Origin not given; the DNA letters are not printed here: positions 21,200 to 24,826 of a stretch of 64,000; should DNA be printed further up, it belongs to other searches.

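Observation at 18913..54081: Four paralogous Baeyer-Villiger-type monooxygenases in 36 kb, all with the same non-canonical fingerprint (His replaced by Leu/Phe)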

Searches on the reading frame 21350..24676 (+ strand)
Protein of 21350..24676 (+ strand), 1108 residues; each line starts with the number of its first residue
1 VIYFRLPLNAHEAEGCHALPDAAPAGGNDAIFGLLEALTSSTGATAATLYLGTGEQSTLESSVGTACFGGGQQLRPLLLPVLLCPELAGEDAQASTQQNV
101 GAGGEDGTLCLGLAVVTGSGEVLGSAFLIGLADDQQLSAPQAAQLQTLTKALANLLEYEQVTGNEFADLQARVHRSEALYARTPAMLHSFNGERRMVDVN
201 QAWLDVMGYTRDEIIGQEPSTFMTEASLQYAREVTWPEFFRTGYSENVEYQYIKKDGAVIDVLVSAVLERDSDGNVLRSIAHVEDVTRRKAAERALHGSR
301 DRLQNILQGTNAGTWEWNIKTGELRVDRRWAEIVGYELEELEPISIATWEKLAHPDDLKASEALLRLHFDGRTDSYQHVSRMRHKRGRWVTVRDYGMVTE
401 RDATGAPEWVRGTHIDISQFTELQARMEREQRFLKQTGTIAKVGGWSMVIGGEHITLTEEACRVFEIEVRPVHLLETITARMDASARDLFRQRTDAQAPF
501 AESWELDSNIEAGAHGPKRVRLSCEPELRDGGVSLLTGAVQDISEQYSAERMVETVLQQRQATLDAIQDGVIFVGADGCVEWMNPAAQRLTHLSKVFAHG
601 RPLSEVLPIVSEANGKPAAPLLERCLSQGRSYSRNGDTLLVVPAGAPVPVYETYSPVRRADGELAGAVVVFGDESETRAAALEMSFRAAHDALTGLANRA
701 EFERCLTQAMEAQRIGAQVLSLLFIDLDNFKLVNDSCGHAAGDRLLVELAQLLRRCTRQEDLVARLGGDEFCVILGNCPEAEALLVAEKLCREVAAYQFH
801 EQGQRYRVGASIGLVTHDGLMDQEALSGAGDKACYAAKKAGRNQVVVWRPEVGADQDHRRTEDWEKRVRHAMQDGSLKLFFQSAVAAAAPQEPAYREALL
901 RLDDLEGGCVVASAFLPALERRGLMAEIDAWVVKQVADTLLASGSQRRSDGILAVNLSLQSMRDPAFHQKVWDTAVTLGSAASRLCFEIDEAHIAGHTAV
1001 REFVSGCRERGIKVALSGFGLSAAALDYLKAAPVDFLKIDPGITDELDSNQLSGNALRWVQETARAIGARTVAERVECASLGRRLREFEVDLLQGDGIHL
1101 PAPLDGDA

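Call 17: search_protein_families(library=pfam, proteins=[window:21350-24676:+], max_evalue=0.00001)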
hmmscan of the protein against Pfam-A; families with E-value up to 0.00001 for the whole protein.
window:21350-24676:+ (1108 aa): 7 families
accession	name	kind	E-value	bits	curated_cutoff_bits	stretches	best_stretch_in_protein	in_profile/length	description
PF00563.25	EAL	-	5.3e-44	150.8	31.3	1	866-1098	2-233/236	EAL domain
PF00990.26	GGDEF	-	3.6e-42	144.3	23.8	1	688-844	1-161/161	Diguanylate cyclase, GGDEF domain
PF08447.18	PAS_3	-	6e-25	87.8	25.6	2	324-414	2-89/89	PAS fold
PF00989.32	PAS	-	1.3e-22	80.4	22.6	1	559-671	2-110/113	PAS fold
PF13426.13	PAS_9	-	1.7e-22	80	27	2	193-287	10-102/103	PAS domain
PF08448.16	PAS_4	-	2.9e-22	79.4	23.1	2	564-678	1-109/110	PAS fold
PF13188.13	PAS_8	-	6.3e-09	35.9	21.8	0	562-611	5-51/65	PAS domain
